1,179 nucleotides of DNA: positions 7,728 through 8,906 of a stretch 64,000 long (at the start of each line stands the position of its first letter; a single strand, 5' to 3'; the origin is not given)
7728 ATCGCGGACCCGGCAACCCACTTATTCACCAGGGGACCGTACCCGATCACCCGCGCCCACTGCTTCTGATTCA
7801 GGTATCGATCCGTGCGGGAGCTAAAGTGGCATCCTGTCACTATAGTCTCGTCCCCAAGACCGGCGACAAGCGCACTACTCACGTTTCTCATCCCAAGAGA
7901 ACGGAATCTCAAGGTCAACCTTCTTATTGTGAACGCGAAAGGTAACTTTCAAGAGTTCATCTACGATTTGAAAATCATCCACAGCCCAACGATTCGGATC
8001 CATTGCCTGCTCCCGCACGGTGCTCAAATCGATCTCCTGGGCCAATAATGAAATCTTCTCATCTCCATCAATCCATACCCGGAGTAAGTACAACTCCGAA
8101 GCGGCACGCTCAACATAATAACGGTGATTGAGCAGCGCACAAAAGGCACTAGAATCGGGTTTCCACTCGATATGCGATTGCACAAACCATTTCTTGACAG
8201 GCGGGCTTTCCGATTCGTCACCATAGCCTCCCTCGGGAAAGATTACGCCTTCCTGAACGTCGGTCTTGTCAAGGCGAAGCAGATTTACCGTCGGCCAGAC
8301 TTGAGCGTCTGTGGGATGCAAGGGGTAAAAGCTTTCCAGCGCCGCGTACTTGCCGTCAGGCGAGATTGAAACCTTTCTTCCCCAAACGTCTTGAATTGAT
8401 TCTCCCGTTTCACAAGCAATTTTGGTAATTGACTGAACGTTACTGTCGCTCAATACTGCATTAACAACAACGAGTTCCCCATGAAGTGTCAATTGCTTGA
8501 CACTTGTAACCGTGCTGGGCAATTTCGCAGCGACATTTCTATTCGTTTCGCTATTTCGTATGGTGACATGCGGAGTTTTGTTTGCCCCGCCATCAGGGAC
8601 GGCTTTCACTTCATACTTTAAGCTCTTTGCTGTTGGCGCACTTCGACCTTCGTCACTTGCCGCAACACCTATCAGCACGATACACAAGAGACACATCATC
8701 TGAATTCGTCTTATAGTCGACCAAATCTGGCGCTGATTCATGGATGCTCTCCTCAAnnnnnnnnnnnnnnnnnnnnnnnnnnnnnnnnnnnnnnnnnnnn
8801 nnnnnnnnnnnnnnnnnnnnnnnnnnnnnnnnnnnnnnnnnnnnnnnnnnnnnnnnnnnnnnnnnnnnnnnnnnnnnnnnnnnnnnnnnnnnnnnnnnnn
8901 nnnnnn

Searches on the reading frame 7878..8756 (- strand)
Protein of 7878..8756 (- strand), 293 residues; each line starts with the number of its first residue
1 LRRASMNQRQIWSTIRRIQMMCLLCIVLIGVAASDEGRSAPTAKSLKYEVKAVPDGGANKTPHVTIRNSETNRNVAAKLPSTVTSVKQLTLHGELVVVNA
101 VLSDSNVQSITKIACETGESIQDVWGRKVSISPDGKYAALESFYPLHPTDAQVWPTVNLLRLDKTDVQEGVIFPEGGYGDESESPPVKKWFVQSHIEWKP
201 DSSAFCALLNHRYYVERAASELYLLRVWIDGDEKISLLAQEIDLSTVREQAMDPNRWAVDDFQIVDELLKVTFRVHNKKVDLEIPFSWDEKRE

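Call 120: search_solved_structures(query=window:7878-8756:-, max_evalue=0.01)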
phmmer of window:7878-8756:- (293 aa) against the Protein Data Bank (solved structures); distinct sequences matched with E-value up to 0.01: 0.
